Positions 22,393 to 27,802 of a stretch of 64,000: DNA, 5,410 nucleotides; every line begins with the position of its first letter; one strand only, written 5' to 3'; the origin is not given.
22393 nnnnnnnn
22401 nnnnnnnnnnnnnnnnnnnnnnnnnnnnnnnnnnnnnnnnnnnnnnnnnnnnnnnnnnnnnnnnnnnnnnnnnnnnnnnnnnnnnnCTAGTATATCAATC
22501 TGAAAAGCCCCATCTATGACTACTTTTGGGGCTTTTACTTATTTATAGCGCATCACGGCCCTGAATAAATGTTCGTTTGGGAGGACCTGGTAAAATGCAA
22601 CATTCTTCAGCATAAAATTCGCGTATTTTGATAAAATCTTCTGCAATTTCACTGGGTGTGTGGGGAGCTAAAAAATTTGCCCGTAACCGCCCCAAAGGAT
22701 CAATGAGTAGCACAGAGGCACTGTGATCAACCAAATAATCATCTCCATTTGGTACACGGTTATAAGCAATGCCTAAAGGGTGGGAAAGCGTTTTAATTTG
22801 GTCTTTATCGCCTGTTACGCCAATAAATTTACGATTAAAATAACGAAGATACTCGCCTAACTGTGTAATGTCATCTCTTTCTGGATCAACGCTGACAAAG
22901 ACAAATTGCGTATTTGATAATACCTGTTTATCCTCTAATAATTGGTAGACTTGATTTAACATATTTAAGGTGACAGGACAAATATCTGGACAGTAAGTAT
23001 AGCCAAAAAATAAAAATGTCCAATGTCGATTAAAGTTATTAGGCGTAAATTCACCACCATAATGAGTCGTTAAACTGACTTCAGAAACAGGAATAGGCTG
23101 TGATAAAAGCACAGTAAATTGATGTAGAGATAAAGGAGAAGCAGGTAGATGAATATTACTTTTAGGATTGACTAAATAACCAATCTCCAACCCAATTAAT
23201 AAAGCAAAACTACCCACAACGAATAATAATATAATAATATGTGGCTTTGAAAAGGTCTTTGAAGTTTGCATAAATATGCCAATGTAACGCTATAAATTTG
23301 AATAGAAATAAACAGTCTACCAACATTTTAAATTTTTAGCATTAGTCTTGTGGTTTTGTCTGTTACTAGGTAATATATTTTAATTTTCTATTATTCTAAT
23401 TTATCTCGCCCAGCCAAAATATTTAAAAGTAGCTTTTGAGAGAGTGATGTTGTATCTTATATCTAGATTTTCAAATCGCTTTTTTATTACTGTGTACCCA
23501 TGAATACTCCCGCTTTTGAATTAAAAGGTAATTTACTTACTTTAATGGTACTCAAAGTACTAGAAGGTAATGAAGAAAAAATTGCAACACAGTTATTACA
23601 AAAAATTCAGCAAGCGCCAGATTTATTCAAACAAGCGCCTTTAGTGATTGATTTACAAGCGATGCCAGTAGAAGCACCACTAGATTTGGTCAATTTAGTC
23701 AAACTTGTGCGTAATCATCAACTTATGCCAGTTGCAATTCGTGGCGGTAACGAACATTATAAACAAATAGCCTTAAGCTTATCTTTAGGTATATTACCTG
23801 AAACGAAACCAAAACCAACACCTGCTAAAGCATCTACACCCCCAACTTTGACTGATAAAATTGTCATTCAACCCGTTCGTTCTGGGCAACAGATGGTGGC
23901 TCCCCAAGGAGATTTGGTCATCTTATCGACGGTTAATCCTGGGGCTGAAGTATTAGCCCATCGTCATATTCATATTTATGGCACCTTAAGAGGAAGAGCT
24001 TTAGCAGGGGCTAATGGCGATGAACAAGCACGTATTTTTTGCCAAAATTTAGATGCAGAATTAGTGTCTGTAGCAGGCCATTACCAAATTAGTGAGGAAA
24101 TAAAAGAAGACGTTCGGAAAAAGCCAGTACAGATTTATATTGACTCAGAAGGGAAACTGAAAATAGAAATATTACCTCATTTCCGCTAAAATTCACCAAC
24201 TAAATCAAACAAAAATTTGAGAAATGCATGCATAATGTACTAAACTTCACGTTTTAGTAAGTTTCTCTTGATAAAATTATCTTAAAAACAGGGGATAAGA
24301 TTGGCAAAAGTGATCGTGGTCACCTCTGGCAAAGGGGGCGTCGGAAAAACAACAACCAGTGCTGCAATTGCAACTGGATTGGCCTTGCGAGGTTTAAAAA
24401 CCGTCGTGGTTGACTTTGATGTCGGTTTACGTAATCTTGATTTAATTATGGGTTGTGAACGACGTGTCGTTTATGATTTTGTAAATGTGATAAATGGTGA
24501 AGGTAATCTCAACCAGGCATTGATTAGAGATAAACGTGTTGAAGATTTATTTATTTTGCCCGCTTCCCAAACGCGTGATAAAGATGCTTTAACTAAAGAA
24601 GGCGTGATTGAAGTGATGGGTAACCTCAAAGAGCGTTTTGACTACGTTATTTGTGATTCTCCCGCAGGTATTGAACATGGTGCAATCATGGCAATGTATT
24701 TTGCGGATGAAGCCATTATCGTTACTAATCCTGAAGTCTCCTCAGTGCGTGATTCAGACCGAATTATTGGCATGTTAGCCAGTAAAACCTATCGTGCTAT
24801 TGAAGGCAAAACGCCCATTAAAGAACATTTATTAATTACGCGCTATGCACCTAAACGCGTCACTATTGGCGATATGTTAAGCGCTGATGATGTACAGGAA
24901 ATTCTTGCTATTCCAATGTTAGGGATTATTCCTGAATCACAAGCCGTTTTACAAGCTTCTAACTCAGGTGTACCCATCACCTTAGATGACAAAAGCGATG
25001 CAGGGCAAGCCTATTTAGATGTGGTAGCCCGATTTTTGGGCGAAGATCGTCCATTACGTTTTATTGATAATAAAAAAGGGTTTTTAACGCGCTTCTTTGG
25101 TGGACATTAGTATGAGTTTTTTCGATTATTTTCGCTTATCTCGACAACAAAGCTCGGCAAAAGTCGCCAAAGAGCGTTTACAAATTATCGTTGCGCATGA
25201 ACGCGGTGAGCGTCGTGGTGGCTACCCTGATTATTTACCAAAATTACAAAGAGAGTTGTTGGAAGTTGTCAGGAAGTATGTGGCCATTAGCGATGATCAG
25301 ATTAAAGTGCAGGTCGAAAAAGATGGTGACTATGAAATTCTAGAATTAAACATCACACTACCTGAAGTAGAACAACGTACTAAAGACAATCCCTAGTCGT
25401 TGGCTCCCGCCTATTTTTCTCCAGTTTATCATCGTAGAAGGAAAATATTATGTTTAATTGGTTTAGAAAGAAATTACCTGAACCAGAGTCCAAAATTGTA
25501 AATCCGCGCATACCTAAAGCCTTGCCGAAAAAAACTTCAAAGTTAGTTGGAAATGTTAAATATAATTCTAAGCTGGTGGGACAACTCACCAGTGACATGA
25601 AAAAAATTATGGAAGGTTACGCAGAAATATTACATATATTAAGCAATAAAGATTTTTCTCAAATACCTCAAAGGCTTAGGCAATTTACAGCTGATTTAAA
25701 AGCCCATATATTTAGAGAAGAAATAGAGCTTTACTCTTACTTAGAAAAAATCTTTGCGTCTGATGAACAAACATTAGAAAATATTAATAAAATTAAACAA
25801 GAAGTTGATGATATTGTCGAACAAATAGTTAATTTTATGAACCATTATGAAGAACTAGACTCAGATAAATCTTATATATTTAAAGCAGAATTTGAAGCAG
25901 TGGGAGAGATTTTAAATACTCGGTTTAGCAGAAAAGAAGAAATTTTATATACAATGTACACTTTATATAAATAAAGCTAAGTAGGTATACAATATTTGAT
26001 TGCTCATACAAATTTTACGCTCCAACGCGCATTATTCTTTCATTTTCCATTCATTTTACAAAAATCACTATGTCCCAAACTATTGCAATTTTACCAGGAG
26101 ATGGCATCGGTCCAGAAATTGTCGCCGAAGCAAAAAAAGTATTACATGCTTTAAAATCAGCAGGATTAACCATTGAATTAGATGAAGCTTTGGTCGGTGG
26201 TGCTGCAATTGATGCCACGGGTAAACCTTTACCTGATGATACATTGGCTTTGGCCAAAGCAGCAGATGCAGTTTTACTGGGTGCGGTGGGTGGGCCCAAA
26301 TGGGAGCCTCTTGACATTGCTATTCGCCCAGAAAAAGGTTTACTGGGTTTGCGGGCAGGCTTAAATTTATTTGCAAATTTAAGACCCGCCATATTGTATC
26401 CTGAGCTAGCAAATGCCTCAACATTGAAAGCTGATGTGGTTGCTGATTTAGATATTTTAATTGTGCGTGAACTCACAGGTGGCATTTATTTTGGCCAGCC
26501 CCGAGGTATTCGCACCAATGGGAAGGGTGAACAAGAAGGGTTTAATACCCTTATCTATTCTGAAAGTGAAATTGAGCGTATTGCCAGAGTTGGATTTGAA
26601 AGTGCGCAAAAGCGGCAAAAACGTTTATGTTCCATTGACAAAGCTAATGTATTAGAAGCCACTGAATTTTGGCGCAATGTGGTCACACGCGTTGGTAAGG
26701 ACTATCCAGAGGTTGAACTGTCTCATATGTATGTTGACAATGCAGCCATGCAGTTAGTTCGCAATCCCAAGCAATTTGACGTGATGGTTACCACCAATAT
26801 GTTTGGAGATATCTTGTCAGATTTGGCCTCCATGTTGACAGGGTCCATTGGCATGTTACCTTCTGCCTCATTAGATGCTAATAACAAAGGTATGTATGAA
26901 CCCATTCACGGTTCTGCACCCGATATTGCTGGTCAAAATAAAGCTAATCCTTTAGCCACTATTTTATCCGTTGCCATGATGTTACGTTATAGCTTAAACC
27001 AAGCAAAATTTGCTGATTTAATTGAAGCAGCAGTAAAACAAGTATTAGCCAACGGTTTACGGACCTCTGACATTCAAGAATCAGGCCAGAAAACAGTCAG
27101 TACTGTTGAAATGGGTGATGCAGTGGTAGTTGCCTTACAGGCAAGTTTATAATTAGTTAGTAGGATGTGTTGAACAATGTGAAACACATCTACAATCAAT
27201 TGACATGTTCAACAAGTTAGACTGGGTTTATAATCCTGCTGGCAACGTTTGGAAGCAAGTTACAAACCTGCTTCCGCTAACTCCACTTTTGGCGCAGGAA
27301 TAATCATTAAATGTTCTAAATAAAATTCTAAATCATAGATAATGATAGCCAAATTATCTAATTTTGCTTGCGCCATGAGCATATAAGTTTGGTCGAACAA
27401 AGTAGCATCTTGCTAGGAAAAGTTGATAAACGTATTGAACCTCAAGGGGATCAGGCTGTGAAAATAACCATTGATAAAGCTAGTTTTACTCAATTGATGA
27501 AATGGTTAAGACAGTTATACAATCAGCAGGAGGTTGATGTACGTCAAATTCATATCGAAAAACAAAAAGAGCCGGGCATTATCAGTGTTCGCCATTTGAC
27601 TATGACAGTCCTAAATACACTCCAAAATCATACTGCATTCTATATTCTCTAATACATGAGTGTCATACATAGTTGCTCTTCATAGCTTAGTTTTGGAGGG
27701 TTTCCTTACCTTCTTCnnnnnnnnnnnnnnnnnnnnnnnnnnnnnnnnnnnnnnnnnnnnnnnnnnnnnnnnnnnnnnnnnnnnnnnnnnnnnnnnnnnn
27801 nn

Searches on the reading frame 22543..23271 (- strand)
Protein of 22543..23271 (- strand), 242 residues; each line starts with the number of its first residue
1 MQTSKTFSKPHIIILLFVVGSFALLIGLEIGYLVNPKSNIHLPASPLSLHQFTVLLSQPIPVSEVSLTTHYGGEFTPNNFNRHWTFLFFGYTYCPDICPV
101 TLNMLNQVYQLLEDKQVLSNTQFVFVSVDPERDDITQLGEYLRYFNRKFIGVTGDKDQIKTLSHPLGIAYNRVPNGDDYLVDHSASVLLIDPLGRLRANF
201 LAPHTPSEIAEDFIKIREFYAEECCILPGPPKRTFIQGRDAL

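Call 77: search_protein_families(library=pfam, proteins=[window:22543-23271:-], max_evalue=0.001)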
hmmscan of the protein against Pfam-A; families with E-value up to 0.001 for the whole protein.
window:22543-23271:- (242 aa): 2 families
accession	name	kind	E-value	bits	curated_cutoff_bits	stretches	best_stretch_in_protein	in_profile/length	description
PF02630.20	SCO1-SenC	-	2.1e-38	131.7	22.8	1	66-195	5-133/134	SCO1/SenC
PF13905.12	Thioredoxin_8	-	0.00089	20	27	0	85-169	4-80/94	Thioredoxin-like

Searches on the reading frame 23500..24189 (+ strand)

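Call 77: search_protein_families(library=pfam, proteins=[window:23500-24189:+], max_evalue=0.001)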
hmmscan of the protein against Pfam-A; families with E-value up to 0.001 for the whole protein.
window:23500-24189:+ (229 aa): 2 families
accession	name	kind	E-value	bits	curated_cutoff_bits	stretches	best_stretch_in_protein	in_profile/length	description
PF03775.22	MinC_C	-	5.9e-31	106.9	33.2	1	122-217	2-97/102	Septum formation inhibitor MinC, C-terminal domain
PF05209.18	MinC_N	-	2.7e-17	63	27.3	1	6-77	1-71/71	Septum formation inhibitor MinC, N-terminal domain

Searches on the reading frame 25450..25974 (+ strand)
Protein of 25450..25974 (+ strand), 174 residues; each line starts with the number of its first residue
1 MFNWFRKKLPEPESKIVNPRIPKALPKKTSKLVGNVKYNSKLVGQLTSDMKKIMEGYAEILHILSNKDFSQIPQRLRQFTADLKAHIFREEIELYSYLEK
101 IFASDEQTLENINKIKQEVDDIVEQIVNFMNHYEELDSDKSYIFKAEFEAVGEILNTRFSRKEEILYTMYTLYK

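Call 3: search_protein_families(library=pfam, proteins=[window:25450-25974:+], max_evalue=1)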
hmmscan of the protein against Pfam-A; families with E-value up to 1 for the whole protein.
window:25450-25974:+ (174 aa): 14 families
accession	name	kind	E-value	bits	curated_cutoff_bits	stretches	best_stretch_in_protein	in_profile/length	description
PF04353.18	Rsd_AlgQ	-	2.7e-09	37.7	35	1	30-166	6-146/150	Regulator of RNA polymerase sigma(70) subunit, Rsd/AlgQ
PF01814.28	Hemerythrin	-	1.4e-07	32.5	25.3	1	51-169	11-126/127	Hemerythrin HHE cation binding domain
PF07996.16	T4SS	-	0.0038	18.1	24.7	1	18-120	56-149/197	Type IV secretion system proteins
PF05289.16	BLYB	-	0.0062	17.2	25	1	87-141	33-88/120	Borrelia hemolysin accessory protein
PF19775.4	DUF6261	-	0.019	15.4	27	1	97-142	101-146/154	Family of unknown function (DUF6261)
PF06479.17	Ribonuc_2-5A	-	0.024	15.2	23.3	1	108-160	50-103/127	Ribonuclease 2-5A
PF06103.16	DUF948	-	0.038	14.6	37.2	0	101-136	45-80/89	Bacterial protein of unknown function (DUF948)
PF25101.1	Spectrin_7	-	0.043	14.6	27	1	107-164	31-88/99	Animal spectrin repeats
PF22927.2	INT1_R3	-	0.043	13.9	27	1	83-141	84-140/160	Integrator complex subunit 1, R3 domain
PF15011.11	CA109-like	-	0.057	13.7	27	1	58-132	34-102/161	Ribosome biogenesis protein C1orf109-like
PF02520.22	ANIS5_cation-bd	-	0.062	13.8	29.3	1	89-157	25-93/109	SXP/RAL-2 family protein Ani s 5-like, metal-binding domain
PF00719.24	Pyrophosphatase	-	0.065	13.5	23.5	1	105-148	94-135/153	Inorganic pyrophosphatase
PF11782.13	DUF3319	-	0.16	12.4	25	1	39-82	27-69/89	Protein of unknown function (DUF3319)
PF24437.2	INTS7_HB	-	0.17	12.3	23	1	70-128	127-180/182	Integrator complex subunit 7 helical bundle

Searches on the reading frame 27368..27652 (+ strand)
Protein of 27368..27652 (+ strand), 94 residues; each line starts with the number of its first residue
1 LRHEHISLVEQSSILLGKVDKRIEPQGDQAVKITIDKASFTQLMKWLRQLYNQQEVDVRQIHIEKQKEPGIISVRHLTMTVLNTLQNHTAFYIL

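Call 3: search_protein_families(library=pfam, proteins=[window:27368-27652:+], max_evalue=1)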
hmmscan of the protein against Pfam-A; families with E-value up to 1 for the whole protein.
window:27368-27652:+ (94 aa): 2 families
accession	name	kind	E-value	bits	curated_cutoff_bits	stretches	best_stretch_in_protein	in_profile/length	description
PF04612.17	T2SSM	-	7.8e-14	52.6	27.8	1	21-78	99-156/160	Type II secretion system (T2SS), protein M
PF09601.15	DUF2459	-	0.12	12.6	27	1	10-63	73-125/171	Protein of unknown function (DUF2459)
